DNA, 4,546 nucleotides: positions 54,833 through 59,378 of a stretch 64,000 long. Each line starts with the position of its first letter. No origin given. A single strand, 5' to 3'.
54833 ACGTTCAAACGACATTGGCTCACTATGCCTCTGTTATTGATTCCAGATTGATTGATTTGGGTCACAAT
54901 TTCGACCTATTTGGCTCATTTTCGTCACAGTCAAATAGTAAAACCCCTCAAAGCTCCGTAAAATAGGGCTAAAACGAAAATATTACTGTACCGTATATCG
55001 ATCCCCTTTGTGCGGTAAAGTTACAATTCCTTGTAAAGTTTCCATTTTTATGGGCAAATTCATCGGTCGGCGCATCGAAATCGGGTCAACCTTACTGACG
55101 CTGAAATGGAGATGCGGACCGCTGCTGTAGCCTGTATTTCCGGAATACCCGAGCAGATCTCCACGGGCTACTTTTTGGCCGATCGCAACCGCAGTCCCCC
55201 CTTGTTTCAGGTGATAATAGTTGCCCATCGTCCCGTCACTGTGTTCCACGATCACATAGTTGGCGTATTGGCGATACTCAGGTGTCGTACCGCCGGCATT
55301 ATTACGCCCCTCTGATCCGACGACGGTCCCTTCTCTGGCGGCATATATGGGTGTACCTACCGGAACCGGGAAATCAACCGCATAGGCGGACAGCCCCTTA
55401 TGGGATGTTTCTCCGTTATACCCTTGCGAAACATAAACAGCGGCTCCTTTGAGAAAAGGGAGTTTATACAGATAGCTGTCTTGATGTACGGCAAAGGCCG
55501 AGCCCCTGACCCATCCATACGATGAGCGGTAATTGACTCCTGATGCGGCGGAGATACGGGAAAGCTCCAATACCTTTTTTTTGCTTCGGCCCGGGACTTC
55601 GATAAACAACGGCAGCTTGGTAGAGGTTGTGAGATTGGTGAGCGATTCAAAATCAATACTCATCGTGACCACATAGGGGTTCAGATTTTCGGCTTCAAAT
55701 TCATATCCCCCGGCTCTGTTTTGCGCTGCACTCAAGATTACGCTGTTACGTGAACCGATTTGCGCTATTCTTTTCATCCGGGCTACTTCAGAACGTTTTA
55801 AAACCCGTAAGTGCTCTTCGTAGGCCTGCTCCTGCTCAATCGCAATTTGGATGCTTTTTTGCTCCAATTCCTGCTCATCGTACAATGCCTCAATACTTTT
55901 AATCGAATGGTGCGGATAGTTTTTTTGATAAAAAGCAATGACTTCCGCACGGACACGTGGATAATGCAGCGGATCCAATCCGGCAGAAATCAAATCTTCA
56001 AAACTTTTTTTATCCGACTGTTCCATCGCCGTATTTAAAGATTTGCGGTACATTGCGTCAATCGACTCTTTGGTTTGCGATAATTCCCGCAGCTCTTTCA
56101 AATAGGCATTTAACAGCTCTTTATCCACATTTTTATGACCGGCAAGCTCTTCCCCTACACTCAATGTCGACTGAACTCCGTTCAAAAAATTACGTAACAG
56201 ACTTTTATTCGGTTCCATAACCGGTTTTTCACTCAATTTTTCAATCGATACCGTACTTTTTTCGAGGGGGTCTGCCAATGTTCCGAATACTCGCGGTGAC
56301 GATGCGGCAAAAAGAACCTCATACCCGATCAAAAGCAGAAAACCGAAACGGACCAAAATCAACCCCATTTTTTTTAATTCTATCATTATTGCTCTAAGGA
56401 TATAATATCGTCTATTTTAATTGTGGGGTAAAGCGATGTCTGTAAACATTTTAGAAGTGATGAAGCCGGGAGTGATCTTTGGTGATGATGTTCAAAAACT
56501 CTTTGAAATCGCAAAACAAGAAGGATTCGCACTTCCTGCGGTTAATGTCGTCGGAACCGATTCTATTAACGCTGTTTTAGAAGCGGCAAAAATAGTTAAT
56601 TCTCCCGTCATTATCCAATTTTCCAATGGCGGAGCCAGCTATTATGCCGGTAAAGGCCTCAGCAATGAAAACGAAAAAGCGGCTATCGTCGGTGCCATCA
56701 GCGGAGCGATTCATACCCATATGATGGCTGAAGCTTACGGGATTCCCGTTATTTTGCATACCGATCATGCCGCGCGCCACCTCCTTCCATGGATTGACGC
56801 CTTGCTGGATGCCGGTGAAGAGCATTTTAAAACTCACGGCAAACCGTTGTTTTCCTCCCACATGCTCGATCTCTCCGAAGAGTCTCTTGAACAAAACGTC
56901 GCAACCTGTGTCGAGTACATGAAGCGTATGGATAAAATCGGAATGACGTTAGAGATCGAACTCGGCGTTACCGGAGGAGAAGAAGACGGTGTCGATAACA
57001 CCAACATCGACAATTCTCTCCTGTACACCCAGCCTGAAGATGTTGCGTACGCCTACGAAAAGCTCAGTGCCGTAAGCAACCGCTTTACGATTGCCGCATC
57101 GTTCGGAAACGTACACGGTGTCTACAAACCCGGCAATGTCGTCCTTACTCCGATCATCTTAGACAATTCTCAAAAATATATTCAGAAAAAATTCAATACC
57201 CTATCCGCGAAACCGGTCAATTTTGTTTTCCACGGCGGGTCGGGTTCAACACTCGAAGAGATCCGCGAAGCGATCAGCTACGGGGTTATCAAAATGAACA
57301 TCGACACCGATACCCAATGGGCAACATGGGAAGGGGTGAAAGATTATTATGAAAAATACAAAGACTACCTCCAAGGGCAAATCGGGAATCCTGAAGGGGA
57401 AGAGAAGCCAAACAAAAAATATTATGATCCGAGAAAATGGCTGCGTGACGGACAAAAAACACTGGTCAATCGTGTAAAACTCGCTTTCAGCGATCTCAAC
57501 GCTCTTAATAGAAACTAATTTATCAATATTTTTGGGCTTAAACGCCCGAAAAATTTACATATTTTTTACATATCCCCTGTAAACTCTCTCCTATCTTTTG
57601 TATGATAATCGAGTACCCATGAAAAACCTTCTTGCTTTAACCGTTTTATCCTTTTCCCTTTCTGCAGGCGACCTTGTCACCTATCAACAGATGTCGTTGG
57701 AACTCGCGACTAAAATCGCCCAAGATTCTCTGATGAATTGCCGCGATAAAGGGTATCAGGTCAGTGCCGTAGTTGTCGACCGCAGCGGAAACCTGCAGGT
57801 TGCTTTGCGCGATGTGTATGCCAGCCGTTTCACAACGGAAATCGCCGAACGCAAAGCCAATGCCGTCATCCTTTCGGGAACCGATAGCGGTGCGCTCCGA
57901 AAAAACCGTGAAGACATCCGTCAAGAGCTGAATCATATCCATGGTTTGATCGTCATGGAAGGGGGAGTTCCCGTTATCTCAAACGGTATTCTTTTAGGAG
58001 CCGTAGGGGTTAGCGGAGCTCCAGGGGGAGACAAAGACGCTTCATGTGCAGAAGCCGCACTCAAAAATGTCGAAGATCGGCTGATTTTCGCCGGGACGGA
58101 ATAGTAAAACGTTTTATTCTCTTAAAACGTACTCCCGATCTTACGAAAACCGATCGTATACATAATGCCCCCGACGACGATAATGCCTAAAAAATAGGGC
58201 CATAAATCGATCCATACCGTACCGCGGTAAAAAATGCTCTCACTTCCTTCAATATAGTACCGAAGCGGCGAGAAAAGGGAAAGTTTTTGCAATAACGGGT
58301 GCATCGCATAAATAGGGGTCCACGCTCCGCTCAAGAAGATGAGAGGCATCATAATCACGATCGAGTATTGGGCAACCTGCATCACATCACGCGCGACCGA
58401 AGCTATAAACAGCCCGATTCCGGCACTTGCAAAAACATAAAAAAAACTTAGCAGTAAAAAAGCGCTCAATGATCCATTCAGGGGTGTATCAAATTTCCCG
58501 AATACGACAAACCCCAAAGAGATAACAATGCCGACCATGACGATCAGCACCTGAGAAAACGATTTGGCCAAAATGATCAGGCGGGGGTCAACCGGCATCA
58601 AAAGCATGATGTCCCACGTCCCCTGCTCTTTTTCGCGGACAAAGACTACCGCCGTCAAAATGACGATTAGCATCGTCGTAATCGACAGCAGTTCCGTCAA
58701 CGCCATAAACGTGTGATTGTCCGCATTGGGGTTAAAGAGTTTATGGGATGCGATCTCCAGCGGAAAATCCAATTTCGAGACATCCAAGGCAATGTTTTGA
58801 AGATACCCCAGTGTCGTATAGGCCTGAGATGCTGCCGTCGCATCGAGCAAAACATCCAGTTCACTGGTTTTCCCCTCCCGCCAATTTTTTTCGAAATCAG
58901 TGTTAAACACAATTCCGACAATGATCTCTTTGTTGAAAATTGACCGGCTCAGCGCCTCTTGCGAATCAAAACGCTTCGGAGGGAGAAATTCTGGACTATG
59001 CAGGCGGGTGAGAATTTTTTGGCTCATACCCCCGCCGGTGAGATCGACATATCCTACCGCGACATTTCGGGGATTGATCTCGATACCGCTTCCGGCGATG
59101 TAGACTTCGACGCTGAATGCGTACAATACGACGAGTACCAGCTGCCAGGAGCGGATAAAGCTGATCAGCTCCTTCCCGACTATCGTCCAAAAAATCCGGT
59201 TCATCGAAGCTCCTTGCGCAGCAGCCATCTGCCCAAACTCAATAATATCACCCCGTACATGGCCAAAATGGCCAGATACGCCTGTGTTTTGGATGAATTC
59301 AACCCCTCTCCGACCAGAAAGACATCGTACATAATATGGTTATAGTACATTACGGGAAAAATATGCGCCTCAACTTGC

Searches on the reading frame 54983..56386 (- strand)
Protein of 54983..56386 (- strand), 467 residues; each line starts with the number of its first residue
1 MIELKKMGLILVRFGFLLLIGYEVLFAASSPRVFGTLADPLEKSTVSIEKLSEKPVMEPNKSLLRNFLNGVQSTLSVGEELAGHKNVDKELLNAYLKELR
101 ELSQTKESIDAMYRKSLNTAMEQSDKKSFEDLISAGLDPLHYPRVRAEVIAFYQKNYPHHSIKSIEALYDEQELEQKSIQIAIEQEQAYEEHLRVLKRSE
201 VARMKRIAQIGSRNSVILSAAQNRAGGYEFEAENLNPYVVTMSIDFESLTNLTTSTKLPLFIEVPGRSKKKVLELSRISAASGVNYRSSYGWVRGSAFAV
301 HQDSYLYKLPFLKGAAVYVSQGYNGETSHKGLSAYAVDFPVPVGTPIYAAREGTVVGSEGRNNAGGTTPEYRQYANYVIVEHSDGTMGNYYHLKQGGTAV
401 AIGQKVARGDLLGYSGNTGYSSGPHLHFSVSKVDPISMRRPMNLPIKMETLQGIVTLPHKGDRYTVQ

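Call 21: search_protein_families(library=pfam, proteins=[window:54983-56386:-], max_evalue=0.001)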
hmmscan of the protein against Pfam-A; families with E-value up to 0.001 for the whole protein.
window:54983-56386:- (467 aa): 1 family
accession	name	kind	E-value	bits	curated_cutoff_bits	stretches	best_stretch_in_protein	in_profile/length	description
PF01551.29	Peptidase_M23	-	3.3e-22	78.9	28.7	1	335-432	4-89/96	Peptidase family M23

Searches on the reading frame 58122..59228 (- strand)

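Call 21: search_protein_families(library=pfam, proteins=[window:58122-59228:-], max_evalue=0.001)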
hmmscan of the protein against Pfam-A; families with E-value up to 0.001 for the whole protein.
window:58122-59228:- (368 aa): 4 families
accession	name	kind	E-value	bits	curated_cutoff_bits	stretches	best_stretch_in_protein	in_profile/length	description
PF12698.13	ABC2_membrane_3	-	2.8e-34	119.2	31.6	1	27-360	5-345/347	ABC-2 family transporter protein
PF01061.29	ABC2_membrane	-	3.6e-23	82.7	26.9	1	181-334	57-211/211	ABC-2 type transporter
PF12679.13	ABC2_membrane_2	-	5.7e-12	45.9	27.2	1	14-337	1-247/283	ABC-2 family transporter protein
PF12730.13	ABC2_membrane_4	-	5.1e-05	23.8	27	1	179-279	55-154/179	ABC-2 family transporter protein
